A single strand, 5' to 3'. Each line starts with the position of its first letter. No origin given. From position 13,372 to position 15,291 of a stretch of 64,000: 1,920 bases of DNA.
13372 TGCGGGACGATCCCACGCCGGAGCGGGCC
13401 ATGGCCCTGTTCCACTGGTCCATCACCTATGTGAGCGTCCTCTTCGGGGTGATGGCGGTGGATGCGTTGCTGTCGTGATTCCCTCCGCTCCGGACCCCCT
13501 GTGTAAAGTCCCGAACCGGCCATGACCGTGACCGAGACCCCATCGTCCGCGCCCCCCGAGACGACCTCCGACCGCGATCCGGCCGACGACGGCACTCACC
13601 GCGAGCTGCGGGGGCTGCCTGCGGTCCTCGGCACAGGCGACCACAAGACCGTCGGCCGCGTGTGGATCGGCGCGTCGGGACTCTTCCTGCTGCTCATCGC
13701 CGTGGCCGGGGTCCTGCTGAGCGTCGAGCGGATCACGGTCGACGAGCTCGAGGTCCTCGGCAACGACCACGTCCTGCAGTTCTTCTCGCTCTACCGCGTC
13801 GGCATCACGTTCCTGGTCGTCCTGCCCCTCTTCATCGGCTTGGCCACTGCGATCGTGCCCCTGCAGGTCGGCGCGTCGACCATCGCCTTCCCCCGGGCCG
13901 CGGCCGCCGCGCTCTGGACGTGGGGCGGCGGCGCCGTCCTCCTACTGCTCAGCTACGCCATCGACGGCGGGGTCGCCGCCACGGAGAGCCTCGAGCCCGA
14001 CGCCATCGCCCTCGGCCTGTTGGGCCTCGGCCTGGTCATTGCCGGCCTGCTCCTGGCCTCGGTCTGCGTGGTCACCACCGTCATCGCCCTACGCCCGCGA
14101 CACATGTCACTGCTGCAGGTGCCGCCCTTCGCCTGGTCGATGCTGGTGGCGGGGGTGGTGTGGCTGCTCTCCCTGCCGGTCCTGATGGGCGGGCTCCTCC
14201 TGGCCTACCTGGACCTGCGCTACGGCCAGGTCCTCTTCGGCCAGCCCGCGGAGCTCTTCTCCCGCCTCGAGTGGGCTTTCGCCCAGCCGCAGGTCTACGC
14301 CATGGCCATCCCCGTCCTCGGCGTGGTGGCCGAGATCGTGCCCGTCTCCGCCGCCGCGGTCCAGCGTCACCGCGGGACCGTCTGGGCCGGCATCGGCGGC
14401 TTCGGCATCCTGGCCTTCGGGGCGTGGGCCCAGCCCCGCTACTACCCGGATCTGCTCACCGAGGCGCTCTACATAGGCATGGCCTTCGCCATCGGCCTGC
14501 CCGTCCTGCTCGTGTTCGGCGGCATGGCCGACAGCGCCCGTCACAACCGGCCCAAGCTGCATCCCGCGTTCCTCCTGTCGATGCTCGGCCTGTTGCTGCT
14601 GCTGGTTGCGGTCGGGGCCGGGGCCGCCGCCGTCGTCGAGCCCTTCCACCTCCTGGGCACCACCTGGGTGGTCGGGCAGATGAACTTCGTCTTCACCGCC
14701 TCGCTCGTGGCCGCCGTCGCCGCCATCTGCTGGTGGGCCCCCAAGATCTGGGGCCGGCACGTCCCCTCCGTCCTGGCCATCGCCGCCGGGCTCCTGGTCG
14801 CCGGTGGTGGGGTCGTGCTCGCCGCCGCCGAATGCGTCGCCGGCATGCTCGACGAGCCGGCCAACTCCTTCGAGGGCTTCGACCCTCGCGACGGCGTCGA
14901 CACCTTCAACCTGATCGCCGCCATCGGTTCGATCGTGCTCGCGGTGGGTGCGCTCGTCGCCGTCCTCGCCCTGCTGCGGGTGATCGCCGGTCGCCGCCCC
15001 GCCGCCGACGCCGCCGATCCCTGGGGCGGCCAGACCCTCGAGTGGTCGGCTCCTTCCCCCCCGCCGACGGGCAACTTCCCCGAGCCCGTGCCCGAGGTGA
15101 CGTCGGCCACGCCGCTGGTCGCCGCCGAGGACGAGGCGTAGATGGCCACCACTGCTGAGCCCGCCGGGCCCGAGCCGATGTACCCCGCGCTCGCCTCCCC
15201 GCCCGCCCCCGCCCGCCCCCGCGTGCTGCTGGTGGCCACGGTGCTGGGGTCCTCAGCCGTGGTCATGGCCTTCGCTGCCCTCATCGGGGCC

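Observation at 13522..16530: Ligand-less CoxI paralog, divergent CoxIII paralog and unknown 6-TM protein inserted between ctaB and the true caa3 oxidase genes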

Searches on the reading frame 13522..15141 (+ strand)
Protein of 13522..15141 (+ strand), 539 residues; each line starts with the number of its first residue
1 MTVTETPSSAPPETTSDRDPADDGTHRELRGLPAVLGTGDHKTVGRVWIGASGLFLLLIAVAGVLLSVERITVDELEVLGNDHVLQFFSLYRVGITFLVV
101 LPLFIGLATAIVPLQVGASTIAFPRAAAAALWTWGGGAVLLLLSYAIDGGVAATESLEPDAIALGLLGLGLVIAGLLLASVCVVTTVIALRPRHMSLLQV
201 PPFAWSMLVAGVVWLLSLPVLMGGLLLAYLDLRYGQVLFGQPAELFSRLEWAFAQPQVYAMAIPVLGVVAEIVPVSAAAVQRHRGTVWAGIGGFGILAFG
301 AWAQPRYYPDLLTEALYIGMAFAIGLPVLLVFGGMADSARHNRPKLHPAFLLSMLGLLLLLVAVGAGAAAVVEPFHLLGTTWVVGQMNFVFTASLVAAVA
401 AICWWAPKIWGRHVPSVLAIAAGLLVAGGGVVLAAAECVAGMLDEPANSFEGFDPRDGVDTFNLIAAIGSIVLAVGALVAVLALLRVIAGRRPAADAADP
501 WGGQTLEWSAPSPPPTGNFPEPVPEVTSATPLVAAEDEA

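Call 8: search_protein_families(library=pfam, proteins=[window:13522-15141:+], max_evalue=0.01)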
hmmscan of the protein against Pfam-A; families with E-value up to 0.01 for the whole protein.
window:13522-15141:+ (539 aa): 1 family
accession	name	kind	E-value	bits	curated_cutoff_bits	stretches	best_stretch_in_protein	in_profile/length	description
PF00115.25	COX1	-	2.6e-38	132.4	34.8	1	44-472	2-436/436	Cytochrome C and Quinol oxidase polypeptide I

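Call 11: search_protein_families(library=ncbifam, proteins=[window:13522-15141:+], max_evalue=0.01)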
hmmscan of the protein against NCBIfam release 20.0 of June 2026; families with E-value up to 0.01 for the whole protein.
window:13522-15141:+ (539 aa): 5 families
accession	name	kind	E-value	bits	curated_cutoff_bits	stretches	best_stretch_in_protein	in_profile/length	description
TIGR02891.1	CtaD_CoxA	equivalog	2.3e-60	204.7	670.75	1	37-521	3-500/504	cytochrome c oxidase subunit I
NF050116.1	cyt_aa3_Actin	exception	4.5e-53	180.9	880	1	35-532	2-513/522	aa3-type cytochrome oxidase subunit I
TIGR02882.1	QoxB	equivalog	3.9e-40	137.9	1015.5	1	36-521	45-546/643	cytochrome aa3 quinol oxidase subunit I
TIGR02843.1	CyoB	equivalog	1.6e-39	135.9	1020.35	1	38-528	50-559/646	cytochrome o ubiquinol oxidase subunit I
NF011592.0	PRK15017.1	equivalog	3.6e-32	111.9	1271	1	37-526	50-558/663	cytochrome o ubiquinol oxidase subunit I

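Call 12: find_homologous_proteins(query=window:13522-15141:+, max_evalue=1e-20)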
Query window:13522-15141:+ (539 aa): 583 proteins with E <= 1e-20 among 8000 candidates; the best 120 are listed.
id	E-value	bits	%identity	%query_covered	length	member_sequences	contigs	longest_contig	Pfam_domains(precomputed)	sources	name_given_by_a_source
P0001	0.0e+0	1154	100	100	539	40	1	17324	PF00115.26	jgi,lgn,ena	jgi:heme/copper-type cytochrome/quinol oxidase subunit 1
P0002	2.4e-280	949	83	100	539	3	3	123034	PF00115.26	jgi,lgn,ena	jgi:heme/copper-type cytochrome/quinol oxidase subunit 1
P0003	2.6e-280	949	83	100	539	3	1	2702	PF00115.26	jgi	jgi:cytochrome c oxidase subunit 1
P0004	5.6e-250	849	74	100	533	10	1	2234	PF00115.26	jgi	jgi:heme/copper-type cytochrome/quinol oxidase subunit 1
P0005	3.5e-246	836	74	100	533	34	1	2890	PF00115.26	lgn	-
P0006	1.8e-239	814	73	95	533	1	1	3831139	PF00115.26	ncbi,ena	-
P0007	4.3e-232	790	73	95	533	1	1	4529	PF00115.26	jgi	jgi:cytochrome c oxidase subunit 1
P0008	7.0e-220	750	67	99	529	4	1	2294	PF00115.26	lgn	-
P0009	3.8e-213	727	65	100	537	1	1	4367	PF00115.26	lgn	-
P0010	7.6e-205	700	64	100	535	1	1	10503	PF00115.26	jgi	jgi:heme/copper-type cytochrome/quinol oxidase subunit 1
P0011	2.1e-202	692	65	100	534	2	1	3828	PF00115.26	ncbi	-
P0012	1.7e-201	689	69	91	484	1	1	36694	PF00115.26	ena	-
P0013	3.4e-201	688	64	99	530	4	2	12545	PF00115.26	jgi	jgi:cytochrome c oxidase subunit I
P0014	1.3e-200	686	64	100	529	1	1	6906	PF00115.26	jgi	jgi:cytochrome c oxidase subunit I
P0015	8.5e-200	683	62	100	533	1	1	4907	PF00115.26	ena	-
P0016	2.9e-196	672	61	100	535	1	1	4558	PF00115.26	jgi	jgi:heme/copper-type cytochrome/quinol oxidase subunit 1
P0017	3.9e-193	661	60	100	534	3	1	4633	PF00115.26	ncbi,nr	ncbi:MAG TPA: cbb3-type cytochrome c oxidase subunit I [Acidimicrobiales bacterium]|nr:cbb3-type cyt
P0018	2.9e-191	655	62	99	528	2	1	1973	PF00115.26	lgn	-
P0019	1.1e-187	643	58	100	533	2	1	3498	PF00115.26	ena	-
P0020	7.7e-184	631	60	94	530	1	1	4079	PF00115.26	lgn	-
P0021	9.7e-182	624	62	95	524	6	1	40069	PF00115.26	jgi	jgi:cytochrome c oxidase subunit 1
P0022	7.4e-179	614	59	99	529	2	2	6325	PF00115.26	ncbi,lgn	-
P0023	1.4e-169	584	56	100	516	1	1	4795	PF00115.26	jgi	jgi:heme/copper-type cytochrome/quinol oxidase subunit 1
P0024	2.0e-160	553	54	100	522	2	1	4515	PF00115.26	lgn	-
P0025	1.4e-146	508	50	99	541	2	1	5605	PF00115.26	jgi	jgi:heme/copper-type cytochrome/quinol oxidase subunit 1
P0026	1.6e-146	507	51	99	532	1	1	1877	PF00115.26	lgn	-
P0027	4.9e-144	499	51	99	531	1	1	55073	PF00115.26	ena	-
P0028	1.4e-143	498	50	99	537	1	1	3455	PF00115.26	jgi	jgi:heme/copper-type cytochrome/quinol oxidase subunit 1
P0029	1.1e-140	488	50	99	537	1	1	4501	PF00115.26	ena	-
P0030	7.3e-140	485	49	99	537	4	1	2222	PF00115.26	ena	-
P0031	8.6e-136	472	49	95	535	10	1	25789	PF00115.26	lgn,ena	-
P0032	2.6e-135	470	49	94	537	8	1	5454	PF00115.26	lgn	-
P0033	1.6e-132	461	48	100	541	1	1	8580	PF00115.26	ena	-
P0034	2.9e-132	460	47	100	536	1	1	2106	PF00115.26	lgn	-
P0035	3.6e-129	450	48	100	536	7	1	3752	PF00115.26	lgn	-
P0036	7.5e-127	443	47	100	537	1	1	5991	PF00115.26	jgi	jgi:heme/copper-type cytochrome/quinol oxidase subunit 1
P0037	6.3e-125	436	48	95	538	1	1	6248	PF00115.26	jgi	jgi:heme/copper-type cytochrome/quinol oxidase subunit 1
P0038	4.4e-122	427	46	100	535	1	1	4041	PF00115.26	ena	-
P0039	8.9e-122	426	60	68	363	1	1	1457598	PF00115.26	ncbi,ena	-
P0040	1.4e-121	425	46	94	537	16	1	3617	PF00115.26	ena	-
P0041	1.8e-120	421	45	99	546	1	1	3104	PF00115.26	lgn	-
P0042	6.9e-120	420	44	100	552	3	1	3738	PF00115.26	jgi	jgi:heme/copper-type cytochrome/quinol oxidase subunit 1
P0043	1.1e-118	416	45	100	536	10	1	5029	PF00115.26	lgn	-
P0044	1.8e-117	412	44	94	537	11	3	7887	PF00115.26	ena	-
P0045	2.2e-117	411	46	92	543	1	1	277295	PF00115.26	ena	-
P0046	1.1e-116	409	45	100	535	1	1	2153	PF00115.26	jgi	jgi:heme/copper-type cytochrome/quinol oxidase subunit 1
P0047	1.3e-116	409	61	61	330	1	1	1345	PF00115.26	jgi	jgi:heme/copper-type cytochrome/quinol oxidase subunit 1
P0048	7.8e-116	406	44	92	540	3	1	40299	PF00115.26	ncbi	-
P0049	8.9e-116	406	45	100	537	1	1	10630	PF00115.26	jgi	jgi:heme/copper-type cytochrome/quinol oxidase subunit 1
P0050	7.5e-115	403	44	100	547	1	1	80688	PF00115.26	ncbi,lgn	-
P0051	7.5e-114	400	42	100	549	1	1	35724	PF00115.26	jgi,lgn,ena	-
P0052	1.7e-113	398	44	96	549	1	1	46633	PF00115.26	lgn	-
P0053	2.0e-113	398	42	100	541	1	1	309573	PF00115.26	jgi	jgi:heme/copper-type cytochrome/quinol oxidase subunit 1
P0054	7.8e-113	396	42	100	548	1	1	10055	PF00115.26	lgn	-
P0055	3.1e-112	394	43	99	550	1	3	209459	PF00115.26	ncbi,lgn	-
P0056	7.8e-112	393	44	99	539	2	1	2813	PF00115.26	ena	-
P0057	9.3e-112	393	44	100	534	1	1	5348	PF00115.26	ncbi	-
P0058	9.6e-112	393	44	94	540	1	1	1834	PF00115.26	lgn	-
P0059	1.9e-111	392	44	97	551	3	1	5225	PF00115.26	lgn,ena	-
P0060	1.9e-111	392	43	96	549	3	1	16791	PF00115.26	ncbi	-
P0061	2.1e-111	392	42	100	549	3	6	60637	PF00115.26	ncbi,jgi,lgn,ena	-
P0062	5.5e-111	390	45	99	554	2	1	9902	PF00115.26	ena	-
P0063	5.7e-111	390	41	97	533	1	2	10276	PF00115.26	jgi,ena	jgi:heme/copper-type cytochrome/quinol oxidase subunit 1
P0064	1.1e-110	389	41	100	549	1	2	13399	PF00115.26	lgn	-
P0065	1.6e-110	389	43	100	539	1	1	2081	PF00115.26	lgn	-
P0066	1.7e-110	388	45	94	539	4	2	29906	PF00115.26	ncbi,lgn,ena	-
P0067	4.3e-110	387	42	100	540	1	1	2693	PF00115.26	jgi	jgi:heme/copper-type cytochrome/quinol oxidase subunit 1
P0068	1.7e-109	385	43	96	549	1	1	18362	PF00115.26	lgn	-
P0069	4.3e-109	384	40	100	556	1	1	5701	PF00115.26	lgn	-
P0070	7.4e-109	383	41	100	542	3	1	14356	PF00115.26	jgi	jgi:cytochrome c oxidase subunit 1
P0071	1.0e-108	383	43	100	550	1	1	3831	PF00115.26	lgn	-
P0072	1.5e-108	382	43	98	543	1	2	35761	PF00115.26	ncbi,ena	-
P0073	2.3e-108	382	43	100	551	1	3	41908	PF00115.26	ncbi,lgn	-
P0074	3.5e-108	381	41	99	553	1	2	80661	PF00115.26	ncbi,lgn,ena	-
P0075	4.1e-108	381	43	99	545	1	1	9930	PF00115.26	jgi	jgi:heme/copper-type cytochrome/quinol oxidase subunit 1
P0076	4.5e-108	381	45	93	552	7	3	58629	PF00115.26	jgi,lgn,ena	jgi:heme/copper-type cytochrome/quinol oxidase subunit 1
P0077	4.6e-108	380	45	94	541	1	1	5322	PF00115.26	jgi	jgi:heme/copper-type cytochrome/quinol oxidase subunit 1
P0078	5.2e-108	380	45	92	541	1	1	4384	PF00115.26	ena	-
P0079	6.6e-108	380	42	98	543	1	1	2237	PF00115.26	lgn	-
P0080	8.6e-108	380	42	99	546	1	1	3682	PF00115.26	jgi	jgi:heme/copper-type cytochrome/quinol oxidase subunit 1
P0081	9.7e-108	379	44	96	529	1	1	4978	PF00115.26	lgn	-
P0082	1.1e-107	379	44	100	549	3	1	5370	PF00115.26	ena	-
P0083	1.1e-107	379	43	94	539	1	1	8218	PF00115.26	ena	-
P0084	1.4e-107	379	43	98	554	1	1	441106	PF00115.26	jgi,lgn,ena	-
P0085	1.4e-107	379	44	100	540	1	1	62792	PF00115.26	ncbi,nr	ncbi:MAG: cbb3-type cytochrome c oxidase subunit I [Acidimicrobiia bacterium]|nr:cbb3-type cytochrom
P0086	1.4e-107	379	42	99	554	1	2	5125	PF00115.26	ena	-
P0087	1.4e-107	379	42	100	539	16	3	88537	PF00115.26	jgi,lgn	-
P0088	1.5e-107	379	44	99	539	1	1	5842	PF00115.26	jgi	-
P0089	1.5e-107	379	43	99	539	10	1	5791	PF00115.26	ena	-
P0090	1.7e-107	379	43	100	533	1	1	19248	PF00115.26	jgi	jgi:cytochrome c oxidase subunit 1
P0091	1.8e-107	379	45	99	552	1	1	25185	PF00115.26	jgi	jgi:heme/copper-type cytochrome/quinol oxidase subunit 1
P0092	1.9e-107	378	45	94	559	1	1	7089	PF00115.26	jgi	jgi:heme/copper-type cytochrome/quinol oxidase subunit 1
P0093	2.2e-107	378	44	99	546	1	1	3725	PF00115.26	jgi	jgi:heme/copper-type cytochrome/quinol oxidase subunit 1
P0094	3.3e-107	378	40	100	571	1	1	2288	PF00115.26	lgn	-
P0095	6.1e-107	377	44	93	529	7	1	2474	PF00115.26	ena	-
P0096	6.7e-107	377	43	97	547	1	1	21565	PF00115.26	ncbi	ncbi:MAG: cbb3-type cytochrome c oxidase subunit I [Acidimicrobiales bacterium]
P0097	6.9e-107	377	43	92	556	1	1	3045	PF00115.26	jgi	-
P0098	7.9e-107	376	43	100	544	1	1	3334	PF00115.26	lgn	-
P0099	1.1e-106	376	44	92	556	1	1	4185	PF00115.26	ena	-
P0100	1.1e-106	376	49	82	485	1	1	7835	PF00115.26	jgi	jgi:heme/copper-type cytochrome/quinol oxidase subunit 1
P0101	1.1e-106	376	43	99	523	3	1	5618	PF00115.26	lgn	-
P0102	1.4e-106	376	42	100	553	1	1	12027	PF00115.26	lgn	-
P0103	1.6e-106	375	44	92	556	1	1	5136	PF00115.26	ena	-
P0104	1.9e-106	375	45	93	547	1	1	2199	PF00115.26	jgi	jgi:heme/copper-type cytochrome/quinol oxidase subunit 1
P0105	1.9e-106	375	44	99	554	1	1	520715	PF00115.26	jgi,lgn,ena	-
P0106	2.0e-106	375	43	100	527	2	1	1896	PF00115.26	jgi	jgi:heme/copper-type cytochrome/quinol oxidase subunit 1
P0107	2.1e-106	375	44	92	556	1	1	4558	PF00115.26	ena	-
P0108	2.4e-106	375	44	92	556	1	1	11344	PF00115.26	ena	-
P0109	2.6e-106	375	43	99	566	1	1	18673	PF00115.26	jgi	jgi:heme/copper-type cytochrome/quinol oxidase subunit 1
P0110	3.0e-106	374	43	94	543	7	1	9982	PF00115.26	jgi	jgi:heme/copper-type cytochrome/quinol oxidase subunit 1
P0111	3.2e-106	374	42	99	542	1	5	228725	PF00115.26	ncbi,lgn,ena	-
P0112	3.9e-106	374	44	92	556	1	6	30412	PF00115.26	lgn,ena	-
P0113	4.1e-106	374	43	100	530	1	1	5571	PF00115.26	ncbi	-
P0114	4.5e-106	374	41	100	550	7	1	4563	PF00115.26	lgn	-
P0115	5.4e-106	374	42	99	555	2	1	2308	PF00115.26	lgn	-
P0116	6.0e-106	374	44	94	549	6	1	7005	PF00115.26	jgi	jgi:heme/copper-type cytochrome/quinol oxidase subunit 1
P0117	7.3e-106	373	44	92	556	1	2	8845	PF00115.26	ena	-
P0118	8.6e-106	373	44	92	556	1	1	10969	PF00115.26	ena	-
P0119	1.0e-105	373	42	100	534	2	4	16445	PF00115.26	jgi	jgi:cytochrome c oxidase subunit 1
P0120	1.2e-105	373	49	75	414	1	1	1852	PF00115.26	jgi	jgi:heme/copper-type cytochrome/quinol oxidase subunit 1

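Call 16: find_encoding_contigs(protein=P0006, flank=10000, max_places=2)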
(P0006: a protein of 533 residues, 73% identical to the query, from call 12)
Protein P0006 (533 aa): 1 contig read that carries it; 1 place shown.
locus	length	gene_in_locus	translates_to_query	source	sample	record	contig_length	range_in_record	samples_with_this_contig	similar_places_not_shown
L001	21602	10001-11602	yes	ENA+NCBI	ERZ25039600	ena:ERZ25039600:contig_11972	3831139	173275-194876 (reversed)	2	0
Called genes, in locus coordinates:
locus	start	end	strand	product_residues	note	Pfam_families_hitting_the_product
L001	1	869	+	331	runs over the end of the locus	PF02653:BPD_transp_2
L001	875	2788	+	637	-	PF00005:ABC_tran, PF02463:SMC_N (faint), PF13175:AAA_15 (faint), PF13476:AAA_23 (faint), PF13555:AAA_29 (faint), PF12399:BCA_ABC_TP_C (weak), PF00005:ABC_tran, PF13304:AAA_21 (weak), +2 more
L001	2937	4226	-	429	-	PF13433:Peripla_BP_5, PF13458:Peripla_BP_6, PF01094:ANF_receptor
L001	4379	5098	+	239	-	PF01411:tRNA-synt_2c, PF07973:tRNA_SAD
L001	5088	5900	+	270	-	-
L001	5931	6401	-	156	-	-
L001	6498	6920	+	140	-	PF04248:NTP_transf_9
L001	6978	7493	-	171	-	PF09438:DUF2017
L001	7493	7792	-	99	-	PF02617:ClpS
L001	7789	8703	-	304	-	-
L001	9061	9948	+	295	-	PF01040:UbiA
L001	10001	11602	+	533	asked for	PF00115:COX1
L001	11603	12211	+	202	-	PF00510:COX3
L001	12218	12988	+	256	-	-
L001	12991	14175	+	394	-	PF02790:COX2_TM, PF00116:COX2, PF00034:Cytochrom_C (weak), PF13442:Cytochrome_CBB3 (faint)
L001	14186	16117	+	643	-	PF00115:COX1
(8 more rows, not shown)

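Call 18: find_encoding_contigs(protein=P0105, flank=10000, max_places=1)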
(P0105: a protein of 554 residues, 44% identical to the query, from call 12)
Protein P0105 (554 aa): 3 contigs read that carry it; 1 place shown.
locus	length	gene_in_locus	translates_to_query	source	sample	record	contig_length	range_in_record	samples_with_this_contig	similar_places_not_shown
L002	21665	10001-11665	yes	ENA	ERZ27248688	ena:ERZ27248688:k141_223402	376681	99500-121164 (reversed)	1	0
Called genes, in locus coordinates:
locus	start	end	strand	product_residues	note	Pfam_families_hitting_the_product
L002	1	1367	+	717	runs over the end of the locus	PF00724:Oxidored_FMN, PF00070:Pyr_redox (weak), PF00890:FAD_binding_2 (weak), PF01134:GIDA (weak), PF07992:Pyr_redox_2, PF12831:FAD_oxidored, PF13450:NAD_binding_8, PF00070:Pyr_redox, +4 more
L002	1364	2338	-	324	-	-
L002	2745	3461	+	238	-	-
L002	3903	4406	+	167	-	PF02660:G3P_acyltransf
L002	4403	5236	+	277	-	PF02645:DegV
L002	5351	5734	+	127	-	PF03703:bPH_2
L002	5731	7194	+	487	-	PF03703:bPH_2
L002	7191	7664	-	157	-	PF09438:DUF2017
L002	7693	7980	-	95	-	PF02617:ClpS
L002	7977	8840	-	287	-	PF02628:COX15-CtaA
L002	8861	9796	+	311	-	PF01040:UbiA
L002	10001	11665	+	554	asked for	PF00115:COX1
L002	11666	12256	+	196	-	PF00510:COX3 (faint)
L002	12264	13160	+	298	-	-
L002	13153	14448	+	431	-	PF02790:COX2_TM, PF00116:COX2, PF00034:Cytochrom_C (weak)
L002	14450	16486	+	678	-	PF00115:COX1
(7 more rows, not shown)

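Call 19: find_encoding_contigs(protein=P0053, flank=10000, max_places=1)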
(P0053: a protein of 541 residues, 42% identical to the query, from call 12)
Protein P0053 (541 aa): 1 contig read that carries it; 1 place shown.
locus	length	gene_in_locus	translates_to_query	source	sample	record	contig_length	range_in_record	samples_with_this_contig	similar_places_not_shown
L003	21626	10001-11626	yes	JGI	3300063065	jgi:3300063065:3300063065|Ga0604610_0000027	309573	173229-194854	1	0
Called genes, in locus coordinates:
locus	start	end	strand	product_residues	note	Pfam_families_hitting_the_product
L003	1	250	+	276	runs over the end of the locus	PF03976:PPK2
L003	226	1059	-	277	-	PF12146:Hydrolase_4 (weak), PF00561:Abhydrolase_1, PF12697:Abhydrolase_6, PF06821:Ser_hydrolase (faint)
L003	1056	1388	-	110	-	PF09851:SHOCT (weak)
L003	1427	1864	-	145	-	PF19850:DUF6325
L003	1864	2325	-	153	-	PF23636:DUF7144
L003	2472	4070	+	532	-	PF07690:MFS_1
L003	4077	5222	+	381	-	PF06081:ArAE_1, PF13515:FUSC_2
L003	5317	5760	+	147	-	PF02915:Rubrerythrin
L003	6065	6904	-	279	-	PF02353:CMAS (weak), PF13489:Methyltransf_23 (weak), PF01135:PCMT (faint), PF01209:Ubie_methyltran, PF08241:Methyltransf_11, PF08242:Methyltransf_12, PF13649:Methyltransf_25, PF13847:Methyltransf_31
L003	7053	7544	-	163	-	PF09438:DUF2017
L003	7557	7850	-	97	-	PF02617:ClpS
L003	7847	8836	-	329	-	PF02628:COX15-CtaA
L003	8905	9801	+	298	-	PF01040:UbiA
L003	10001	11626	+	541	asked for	PF00115:COX1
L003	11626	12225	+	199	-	PF00510:COX3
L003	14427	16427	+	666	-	PF00115:COX1, PF12270:Cyt_c_ox_IV (weak)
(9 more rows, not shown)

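Call 22: find_related_loci(query=A1, collection=genome_contigs, flank=8000)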
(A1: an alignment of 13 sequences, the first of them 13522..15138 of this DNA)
Query A1 (539 aa) in genome_contigs; peptide patterns used: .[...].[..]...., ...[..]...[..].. (x = any residue, [..] = any of these).
599 stretches matched a pattern (row limit reached: there are more); 578 encode a relative of the query (tblastn E <= 1e-3); the best 80 are kept; 80 distinct loci.
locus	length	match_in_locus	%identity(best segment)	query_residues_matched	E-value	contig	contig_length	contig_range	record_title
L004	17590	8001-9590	74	1-537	0e+0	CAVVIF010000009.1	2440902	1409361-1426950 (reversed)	MAG: uncultured Microthrixaceae bacterium isolate MFD02840.bin.2.310 genome assembly, contig: contig_8468, whole genome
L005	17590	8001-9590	74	1-537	0e+0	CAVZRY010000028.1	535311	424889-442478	MAG: uncultured Microthrixaceae bacterium isolate MFD00905.bin.2.232 genome assembly, contig: contig_8717, whole genome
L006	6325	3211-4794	59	1-536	2e-155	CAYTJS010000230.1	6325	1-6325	MAG TPA_asm: uncultured Iamiaceae bacterium isolate SRP304446_co1_108 genome assembly, contig: NODE_8720_length_6325_cov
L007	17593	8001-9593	75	1-538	0e+0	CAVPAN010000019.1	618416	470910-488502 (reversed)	MAG: uncultured Microthrixaceae bacterium isolate MFD09779.bin.2.206 genome assembly, contig: contig_8429, whole genome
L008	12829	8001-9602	48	1-538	2e-118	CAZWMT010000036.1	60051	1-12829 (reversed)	MAG TPA_asm: uncultured Microthrixaceae bacterium isolate SRP342105_co2_391 genome assembly, contig: NODE_445_length_600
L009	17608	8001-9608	46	1-539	1e-117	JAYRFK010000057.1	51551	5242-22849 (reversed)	MAG: Acidimicrobiales bacterium isolate SH_SHASGE3bin.30 k141_566022, whole genome shotgun sequence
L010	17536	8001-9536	73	26-537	0e+0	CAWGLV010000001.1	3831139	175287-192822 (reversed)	MAG: uncultured Microthrixaceae bacterium isolate MFD09779.bin.1.83 genome assembly, contig: contig_11972, whole genome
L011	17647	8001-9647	41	4-539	8e-114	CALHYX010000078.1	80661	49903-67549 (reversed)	MAG: uncultured Acidimicrobiales bacterium isolate R2_Bin_MAXBIN__055_1 genome assembly, contig: c_000001878466, whole g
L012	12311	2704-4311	45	1-539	3e-113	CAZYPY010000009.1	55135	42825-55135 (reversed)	MAG TPA_asm: uncultured Microthrixaceae bacterium isolate binchicken_co27_450 genome assembly, contig: NODE_992_length_5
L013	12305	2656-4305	41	1-533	2e-111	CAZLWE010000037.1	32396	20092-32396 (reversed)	MAG TPA_asm: uncultured Acidimicrobiales bacterium isolate binchicken_co385_80 genome assembly, contig: NODE_824_length_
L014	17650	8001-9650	40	1-538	1e-110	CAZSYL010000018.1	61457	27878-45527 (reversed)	MAG TPA_asm: uncultured Acidimicrobiales bacterium isolate SRP114822_co2_87 genome assembly, contig: NODE_381_length_614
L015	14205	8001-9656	43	2-538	5e-110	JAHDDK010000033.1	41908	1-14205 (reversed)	MAG: Acidimicrobiales bacterium isolate MAG-156 RZ_2504, whole genome shotgun sequence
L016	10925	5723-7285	42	39-533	7e-110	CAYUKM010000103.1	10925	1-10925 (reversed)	MAG TPA_asm: uncultured Acidimicrobiales bacterium isolate SRP114822_co3_16 genome assembly, contig: NODE_943_length_109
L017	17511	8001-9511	60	26-539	4e-131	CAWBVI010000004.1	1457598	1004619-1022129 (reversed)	MAG: uncultured Microthrixaceae bacterium isolate MFD06742.bin.2.52 genome assembly, contig: contig_39970, whole genome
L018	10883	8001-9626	43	14-538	8e-107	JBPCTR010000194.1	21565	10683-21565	MAG: Acidimicrobiales bacterium isolate MAG_seacave_88 S1Ck127_5462037, whole genome shotgun sequence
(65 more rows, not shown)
